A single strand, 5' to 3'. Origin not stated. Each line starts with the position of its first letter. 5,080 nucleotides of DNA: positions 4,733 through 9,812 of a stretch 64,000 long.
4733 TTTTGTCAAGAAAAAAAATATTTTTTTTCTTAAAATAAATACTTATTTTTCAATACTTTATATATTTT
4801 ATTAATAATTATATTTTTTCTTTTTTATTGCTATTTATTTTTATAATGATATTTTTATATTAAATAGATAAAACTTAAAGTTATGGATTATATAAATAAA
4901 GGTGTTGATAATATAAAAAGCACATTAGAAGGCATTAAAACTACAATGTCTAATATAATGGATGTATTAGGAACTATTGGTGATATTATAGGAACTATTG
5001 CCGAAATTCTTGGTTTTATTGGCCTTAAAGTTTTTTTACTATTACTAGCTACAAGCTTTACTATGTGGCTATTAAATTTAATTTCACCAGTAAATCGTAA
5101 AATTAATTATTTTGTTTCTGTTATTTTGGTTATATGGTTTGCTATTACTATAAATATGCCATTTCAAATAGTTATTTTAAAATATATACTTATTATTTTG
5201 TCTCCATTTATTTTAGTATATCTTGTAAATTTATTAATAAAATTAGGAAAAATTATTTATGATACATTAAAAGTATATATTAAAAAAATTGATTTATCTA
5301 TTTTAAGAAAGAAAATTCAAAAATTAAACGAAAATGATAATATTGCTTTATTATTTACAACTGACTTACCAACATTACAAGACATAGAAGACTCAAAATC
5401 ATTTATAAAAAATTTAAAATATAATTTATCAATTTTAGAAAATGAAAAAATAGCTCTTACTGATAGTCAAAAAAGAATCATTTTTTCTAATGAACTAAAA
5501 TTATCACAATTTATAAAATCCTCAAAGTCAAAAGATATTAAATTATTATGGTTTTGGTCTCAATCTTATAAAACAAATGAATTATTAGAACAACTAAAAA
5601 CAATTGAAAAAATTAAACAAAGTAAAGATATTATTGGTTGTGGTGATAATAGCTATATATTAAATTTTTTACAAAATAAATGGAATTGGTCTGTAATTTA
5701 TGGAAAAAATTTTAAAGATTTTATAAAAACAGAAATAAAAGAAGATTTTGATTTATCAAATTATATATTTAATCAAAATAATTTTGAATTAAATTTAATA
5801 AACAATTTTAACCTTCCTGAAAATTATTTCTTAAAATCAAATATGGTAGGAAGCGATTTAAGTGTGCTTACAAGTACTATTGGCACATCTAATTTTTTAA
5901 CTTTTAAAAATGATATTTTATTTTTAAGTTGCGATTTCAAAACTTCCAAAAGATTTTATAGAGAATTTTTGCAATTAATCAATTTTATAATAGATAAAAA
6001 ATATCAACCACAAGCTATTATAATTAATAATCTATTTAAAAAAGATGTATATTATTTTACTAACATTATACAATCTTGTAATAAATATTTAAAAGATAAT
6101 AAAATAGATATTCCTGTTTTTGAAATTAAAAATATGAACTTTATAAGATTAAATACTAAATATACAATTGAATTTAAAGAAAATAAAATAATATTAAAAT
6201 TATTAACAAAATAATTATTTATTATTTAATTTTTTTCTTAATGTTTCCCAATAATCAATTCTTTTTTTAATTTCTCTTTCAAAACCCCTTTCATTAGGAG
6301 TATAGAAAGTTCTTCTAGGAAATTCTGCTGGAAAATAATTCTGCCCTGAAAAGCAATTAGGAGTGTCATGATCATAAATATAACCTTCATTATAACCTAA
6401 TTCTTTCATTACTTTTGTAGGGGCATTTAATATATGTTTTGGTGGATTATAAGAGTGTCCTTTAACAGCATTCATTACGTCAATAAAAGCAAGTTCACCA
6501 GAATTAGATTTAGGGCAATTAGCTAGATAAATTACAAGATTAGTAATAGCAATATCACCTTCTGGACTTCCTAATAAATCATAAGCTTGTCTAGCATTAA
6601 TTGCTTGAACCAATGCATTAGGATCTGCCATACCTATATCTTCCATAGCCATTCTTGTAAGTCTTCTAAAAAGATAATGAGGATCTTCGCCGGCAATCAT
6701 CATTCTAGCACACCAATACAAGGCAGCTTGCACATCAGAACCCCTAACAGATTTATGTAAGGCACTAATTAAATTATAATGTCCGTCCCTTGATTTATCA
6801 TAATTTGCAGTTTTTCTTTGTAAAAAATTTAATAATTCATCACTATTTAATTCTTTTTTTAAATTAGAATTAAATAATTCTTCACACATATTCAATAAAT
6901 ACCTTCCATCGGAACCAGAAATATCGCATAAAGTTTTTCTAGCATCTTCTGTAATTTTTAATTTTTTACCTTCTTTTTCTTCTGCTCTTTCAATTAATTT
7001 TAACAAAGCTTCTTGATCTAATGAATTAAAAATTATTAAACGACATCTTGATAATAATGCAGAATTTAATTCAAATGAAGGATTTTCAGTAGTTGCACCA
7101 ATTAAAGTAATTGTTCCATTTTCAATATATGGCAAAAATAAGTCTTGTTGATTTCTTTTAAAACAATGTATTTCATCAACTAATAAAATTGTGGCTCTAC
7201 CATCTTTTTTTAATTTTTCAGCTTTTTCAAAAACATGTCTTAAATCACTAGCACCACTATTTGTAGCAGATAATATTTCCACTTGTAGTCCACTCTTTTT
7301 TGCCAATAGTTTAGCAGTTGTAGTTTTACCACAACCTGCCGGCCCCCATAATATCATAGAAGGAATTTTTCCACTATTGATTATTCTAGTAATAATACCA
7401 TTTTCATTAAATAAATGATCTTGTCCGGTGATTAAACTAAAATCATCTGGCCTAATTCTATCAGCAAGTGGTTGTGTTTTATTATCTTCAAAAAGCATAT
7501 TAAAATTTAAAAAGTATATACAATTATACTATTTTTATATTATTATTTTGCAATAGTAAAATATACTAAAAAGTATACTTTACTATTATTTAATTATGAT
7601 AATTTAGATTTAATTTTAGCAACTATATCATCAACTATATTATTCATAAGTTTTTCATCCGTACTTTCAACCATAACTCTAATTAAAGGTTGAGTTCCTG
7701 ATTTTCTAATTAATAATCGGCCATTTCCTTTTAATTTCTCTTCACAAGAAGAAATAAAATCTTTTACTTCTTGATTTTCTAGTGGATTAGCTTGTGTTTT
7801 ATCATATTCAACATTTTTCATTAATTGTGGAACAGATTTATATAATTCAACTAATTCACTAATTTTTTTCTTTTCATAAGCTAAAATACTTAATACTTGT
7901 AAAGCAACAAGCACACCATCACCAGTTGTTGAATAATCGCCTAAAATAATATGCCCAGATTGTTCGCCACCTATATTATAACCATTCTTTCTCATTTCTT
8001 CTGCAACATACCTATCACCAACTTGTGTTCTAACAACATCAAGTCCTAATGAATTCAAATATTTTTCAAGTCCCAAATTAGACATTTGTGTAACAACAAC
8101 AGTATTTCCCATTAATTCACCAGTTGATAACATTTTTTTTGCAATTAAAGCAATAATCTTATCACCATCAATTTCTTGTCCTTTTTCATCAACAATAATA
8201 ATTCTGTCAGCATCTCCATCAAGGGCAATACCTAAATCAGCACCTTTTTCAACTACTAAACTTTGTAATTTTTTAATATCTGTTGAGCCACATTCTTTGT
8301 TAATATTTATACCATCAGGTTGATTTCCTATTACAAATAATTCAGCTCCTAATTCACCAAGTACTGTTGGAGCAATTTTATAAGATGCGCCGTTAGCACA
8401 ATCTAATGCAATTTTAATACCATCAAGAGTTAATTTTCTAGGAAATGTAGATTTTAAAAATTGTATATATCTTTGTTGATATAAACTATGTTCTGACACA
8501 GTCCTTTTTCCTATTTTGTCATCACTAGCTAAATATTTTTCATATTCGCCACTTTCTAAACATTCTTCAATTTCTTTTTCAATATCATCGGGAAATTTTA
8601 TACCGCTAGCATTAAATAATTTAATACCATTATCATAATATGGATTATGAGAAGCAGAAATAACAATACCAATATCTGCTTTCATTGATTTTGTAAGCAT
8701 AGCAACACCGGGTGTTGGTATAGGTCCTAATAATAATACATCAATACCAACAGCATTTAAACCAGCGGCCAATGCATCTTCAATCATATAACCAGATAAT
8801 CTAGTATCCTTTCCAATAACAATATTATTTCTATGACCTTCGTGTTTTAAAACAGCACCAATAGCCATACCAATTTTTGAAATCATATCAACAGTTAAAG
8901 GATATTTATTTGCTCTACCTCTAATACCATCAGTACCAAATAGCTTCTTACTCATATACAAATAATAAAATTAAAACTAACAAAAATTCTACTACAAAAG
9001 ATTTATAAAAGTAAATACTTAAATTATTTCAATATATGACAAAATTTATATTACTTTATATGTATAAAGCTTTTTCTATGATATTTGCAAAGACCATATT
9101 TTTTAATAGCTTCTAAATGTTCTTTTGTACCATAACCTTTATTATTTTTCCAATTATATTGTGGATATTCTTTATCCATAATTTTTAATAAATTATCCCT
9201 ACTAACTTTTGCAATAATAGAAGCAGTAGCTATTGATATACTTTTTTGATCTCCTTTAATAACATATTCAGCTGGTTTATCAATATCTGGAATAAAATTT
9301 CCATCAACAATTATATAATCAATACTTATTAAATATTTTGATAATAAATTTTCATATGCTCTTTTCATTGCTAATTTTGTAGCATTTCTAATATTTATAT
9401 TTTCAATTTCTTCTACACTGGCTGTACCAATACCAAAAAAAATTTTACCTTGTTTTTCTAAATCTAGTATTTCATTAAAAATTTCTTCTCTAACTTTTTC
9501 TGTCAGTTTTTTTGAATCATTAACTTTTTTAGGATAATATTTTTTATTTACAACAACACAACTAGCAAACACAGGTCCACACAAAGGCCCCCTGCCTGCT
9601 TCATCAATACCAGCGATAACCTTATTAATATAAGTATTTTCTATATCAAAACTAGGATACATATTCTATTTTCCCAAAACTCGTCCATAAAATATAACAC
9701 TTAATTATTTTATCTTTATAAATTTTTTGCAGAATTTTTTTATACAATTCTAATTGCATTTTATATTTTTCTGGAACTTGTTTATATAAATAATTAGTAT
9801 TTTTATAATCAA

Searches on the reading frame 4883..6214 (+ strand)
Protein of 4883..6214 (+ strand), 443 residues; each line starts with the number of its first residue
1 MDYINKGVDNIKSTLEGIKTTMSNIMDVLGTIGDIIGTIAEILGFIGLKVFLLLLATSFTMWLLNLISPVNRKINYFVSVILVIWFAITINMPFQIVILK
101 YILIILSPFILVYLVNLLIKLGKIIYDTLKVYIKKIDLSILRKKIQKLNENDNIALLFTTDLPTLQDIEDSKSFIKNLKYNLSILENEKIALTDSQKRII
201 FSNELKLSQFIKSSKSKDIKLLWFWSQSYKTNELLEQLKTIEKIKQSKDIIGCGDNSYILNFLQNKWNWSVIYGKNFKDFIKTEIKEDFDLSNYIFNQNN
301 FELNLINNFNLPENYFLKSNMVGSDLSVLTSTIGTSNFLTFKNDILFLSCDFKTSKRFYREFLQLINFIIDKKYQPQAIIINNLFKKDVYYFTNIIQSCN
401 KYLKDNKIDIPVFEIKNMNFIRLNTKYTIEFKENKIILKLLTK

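Call 15: search_protein_families(library=pfam, proteins=[window:4883-6214:+], max_evalue=0.001)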
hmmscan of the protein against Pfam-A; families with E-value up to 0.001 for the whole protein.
window:4883-6214:+ (443 aa): 1 family
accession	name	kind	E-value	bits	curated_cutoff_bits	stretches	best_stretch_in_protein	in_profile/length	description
PF02016.21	Peptidase_S66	-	3.3e-07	30.9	25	1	167-274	18-121/121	LD-carboxypeptidase N-terminal domain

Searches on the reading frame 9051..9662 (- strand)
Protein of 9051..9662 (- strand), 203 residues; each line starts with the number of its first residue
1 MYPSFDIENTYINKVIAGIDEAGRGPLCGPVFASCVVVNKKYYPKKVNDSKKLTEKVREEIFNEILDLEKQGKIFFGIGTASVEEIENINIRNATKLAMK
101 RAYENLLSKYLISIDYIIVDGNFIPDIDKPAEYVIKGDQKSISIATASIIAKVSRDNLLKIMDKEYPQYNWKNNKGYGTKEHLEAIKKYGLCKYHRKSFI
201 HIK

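Call 15: search_protein_families(library=pfam, proteins=[window:9051-9662:-], max_evalue=0.001)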
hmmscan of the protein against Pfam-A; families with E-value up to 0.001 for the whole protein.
window:9051-9662:- (203 aa): 1 family
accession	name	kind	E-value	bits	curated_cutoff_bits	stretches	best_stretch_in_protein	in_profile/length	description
PF01351.25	RNase_HII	-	9.7e-40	137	25.8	1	17-200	1-197/199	Ribonuclease HII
